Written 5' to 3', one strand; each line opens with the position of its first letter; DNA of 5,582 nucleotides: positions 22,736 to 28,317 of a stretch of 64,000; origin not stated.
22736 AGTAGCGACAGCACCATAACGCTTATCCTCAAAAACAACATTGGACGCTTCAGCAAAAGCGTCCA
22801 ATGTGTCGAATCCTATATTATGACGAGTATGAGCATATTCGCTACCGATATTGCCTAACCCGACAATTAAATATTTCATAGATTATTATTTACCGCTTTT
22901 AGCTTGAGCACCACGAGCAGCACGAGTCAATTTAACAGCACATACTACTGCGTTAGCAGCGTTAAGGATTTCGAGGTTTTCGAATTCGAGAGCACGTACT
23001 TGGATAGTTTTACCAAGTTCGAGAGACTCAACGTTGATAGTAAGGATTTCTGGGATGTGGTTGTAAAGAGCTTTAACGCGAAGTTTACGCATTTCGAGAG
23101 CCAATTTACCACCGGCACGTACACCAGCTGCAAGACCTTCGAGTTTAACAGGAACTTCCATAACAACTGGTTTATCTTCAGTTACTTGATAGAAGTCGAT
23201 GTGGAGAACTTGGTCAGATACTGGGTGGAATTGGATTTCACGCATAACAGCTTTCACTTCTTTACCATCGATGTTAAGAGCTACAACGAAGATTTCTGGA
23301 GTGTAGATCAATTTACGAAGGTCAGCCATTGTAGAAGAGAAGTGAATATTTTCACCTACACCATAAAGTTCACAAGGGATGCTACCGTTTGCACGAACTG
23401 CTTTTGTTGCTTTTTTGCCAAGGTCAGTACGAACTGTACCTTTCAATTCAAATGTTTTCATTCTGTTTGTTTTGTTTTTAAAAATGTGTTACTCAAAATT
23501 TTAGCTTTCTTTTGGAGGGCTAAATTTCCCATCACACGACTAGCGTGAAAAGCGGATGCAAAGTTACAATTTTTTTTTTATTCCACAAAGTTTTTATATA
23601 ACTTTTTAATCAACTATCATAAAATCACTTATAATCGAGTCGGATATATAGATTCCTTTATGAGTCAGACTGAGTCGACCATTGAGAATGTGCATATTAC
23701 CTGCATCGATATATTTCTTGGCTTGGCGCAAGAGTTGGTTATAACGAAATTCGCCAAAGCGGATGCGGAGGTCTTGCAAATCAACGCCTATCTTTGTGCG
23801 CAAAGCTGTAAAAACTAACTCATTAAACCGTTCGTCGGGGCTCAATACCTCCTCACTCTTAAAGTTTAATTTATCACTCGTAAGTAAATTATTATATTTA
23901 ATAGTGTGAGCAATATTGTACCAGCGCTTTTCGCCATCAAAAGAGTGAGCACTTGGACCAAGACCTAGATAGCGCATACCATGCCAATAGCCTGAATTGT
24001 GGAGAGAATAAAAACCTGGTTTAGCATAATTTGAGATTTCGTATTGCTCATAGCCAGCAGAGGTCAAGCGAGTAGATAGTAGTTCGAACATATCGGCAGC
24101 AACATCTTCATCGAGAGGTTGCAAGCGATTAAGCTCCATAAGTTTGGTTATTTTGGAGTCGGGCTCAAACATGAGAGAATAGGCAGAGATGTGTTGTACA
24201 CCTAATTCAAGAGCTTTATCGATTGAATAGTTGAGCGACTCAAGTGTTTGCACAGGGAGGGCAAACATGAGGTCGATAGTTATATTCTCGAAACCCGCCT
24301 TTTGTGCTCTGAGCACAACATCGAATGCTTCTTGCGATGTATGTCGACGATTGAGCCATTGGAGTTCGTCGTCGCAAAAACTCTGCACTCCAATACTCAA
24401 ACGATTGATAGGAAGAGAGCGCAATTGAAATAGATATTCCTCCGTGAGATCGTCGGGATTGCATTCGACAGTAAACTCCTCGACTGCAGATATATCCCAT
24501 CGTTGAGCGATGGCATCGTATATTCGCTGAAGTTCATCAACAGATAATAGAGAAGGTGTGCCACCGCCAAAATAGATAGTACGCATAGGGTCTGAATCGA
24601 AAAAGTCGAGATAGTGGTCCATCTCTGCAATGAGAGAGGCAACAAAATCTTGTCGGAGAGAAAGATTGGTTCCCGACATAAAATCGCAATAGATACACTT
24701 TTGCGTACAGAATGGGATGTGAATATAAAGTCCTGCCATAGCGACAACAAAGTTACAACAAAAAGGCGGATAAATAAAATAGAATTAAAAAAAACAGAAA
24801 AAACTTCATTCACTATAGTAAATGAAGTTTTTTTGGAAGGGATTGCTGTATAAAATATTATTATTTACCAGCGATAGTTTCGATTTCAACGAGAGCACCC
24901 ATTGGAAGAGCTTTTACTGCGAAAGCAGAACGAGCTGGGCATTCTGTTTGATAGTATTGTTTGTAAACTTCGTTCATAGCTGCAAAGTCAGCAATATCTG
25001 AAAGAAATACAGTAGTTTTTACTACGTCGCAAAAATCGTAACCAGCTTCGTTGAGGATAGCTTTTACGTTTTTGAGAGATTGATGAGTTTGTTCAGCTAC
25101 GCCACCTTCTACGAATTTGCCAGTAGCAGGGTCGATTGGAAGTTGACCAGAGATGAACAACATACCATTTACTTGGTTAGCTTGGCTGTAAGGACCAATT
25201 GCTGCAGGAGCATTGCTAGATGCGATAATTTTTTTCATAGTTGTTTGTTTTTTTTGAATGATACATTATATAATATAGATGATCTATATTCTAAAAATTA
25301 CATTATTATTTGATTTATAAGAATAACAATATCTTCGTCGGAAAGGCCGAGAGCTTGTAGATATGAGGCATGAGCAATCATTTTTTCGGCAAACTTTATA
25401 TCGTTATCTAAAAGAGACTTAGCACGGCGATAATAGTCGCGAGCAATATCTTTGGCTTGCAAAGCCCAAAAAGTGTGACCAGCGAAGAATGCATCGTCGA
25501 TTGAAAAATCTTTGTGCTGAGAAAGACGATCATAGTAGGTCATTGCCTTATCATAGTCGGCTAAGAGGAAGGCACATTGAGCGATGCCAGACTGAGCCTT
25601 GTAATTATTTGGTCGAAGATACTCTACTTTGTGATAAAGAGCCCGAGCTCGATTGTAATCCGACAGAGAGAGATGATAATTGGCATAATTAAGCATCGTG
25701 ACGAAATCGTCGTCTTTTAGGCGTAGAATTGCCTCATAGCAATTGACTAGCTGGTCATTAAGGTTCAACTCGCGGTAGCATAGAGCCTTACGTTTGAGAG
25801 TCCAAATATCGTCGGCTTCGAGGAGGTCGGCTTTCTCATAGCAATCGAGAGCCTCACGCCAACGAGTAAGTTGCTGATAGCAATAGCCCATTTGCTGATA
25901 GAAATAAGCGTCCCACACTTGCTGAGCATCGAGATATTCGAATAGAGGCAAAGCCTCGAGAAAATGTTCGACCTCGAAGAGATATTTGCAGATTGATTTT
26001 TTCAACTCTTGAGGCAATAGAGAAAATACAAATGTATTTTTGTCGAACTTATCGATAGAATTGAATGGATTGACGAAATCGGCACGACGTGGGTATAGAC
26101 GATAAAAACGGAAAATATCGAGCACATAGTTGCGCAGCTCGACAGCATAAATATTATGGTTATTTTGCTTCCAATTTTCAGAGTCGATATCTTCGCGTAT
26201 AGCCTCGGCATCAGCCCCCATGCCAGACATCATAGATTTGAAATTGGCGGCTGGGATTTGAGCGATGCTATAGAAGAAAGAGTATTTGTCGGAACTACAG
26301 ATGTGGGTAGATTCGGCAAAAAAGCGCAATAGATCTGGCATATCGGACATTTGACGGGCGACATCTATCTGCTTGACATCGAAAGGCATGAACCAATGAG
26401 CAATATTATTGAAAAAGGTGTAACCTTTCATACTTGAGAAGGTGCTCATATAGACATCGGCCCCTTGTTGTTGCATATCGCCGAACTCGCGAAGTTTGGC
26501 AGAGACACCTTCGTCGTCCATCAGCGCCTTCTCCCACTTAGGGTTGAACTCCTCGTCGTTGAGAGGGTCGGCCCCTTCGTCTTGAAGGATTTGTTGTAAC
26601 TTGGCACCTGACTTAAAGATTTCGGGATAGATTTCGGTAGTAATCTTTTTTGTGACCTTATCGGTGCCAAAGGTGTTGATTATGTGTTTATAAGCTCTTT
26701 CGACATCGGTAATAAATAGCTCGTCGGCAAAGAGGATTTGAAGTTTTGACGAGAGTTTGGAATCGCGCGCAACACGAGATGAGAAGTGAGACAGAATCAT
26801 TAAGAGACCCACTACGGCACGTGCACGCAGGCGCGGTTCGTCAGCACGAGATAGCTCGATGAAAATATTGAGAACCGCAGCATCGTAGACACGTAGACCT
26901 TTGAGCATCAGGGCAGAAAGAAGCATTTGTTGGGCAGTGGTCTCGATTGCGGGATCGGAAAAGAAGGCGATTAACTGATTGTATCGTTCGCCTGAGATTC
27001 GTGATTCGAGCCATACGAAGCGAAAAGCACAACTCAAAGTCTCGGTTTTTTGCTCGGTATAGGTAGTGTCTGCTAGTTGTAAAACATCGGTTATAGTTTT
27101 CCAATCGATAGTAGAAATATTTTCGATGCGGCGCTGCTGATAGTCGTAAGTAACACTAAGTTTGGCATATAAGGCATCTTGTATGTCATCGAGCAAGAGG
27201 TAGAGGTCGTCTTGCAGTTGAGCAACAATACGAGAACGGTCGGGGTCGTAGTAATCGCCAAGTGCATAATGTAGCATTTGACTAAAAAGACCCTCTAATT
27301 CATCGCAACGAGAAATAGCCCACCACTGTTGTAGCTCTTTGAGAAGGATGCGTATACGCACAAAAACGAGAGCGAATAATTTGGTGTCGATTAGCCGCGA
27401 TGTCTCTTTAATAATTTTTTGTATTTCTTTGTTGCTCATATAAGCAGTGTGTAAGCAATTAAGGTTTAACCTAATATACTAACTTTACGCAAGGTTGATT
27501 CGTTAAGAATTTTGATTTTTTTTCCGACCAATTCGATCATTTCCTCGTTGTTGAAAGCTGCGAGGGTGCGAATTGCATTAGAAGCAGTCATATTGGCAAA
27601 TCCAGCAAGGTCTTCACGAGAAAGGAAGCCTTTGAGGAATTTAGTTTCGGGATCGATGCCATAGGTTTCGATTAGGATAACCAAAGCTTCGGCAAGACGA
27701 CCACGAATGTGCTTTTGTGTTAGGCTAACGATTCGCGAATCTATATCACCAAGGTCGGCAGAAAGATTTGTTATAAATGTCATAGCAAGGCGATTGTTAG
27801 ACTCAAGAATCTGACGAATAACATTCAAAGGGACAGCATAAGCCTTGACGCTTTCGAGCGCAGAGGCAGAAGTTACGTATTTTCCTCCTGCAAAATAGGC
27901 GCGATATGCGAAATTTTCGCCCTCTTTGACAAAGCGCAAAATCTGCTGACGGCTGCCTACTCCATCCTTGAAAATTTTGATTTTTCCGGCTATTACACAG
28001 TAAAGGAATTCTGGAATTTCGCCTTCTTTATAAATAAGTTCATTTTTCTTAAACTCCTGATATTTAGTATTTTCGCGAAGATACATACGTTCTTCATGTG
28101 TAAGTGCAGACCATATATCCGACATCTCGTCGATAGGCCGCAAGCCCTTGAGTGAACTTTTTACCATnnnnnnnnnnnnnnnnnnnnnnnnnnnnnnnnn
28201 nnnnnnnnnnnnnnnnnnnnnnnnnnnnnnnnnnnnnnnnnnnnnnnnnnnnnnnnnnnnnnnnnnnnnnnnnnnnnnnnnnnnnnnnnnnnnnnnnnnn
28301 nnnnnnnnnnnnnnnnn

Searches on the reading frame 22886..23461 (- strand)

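Call 35: search_protein_families(library=pfam, proteins=[window:22886-23461:-], max_evalue=0.00001)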
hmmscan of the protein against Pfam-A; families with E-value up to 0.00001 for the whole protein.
window:22886-23461:- (191 aa): 2 families
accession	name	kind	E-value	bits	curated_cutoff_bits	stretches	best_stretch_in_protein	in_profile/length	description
PF01386.24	Ribosomal_L25p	-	3.5e-24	85.5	23.6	1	6-90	1-82/82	Ribosomal L25p family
PF14693.11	Ribosomal_TL5_C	-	9e-21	74.5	27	1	99-178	2-82/84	Ribosomal protein TL5, C-terminal domain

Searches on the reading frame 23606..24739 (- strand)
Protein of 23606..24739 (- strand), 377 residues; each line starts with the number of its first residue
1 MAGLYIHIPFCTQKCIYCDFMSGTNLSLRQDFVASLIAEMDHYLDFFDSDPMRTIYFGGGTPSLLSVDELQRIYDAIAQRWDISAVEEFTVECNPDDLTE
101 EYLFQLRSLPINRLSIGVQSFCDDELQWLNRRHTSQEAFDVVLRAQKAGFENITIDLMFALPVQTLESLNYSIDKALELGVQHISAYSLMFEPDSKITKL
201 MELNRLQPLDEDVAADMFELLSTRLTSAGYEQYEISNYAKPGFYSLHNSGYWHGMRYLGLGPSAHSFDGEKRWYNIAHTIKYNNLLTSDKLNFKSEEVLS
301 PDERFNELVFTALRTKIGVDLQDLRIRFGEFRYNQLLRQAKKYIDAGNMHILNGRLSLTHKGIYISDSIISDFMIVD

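Call 35: search_protein_families(library=pfam, proteins=[window:23606-24739:-], max_evalue=0.00001)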
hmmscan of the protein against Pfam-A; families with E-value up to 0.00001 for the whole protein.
window:23606-24739:- (377 aa): 2 families
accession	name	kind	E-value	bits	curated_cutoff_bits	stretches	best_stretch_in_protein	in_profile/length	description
PF04055.27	Radical_SAM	-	7.5e-25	88.5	29.5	1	5-172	1-162/166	Radical SAM superfamily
PF06969.22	HemN_C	-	1.1e-08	35.5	24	1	299-364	1-66/67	HemN C-terminal domain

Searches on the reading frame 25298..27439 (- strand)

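Call 35: search_protein_families(library=pfam, proteins=[window:25298-27439:-], max_evalue=0.00001)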
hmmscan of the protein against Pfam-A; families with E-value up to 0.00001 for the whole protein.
window:25298-27439:- (713 aa): 2 families
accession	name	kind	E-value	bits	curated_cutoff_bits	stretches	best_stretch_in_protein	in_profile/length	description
PF14559.12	TPR_19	-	6.2e-09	36.5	25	0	592-642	4-54/68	Tetratricopeptide repeat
PF13181.12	TPR_8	-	7.6e-06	26.1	25.7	0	512-543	2-33/34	Tetratricopeptide repeat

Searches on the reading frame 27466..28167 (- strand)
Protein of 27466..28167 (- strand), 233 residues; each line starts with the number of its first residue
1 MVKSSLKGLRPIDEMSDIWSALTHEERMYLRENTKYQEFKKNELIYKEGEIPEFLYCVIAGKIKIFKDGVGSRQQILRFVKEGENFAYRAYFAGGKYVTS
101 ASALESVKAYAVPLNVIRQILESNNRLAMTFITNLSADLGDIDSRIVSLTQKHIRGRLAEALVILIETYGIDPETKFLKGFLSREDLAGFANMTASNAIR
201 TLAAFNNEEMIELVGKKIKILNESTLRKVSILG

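Call 35: search_protein_families(library=pfam, proteins=[window:27466-28167:-], max_evalue=0.00001)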
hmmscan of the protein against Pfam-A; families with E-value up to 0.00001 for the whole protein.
window:27466-28167:- (233 aa): 2 families
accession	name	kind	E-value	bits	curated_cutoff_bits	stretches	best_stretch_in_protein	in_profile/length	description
PF00027.35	cNMP_binding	-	1.6e-17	63.7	27.5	1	37-124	2-89/89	Cyclic nucleotide-binding domain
PF13545.12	HTH_Crp_2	-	1.2e-09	38.4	27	1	156-228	1-69/70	Crp-like helix-turn-helix domain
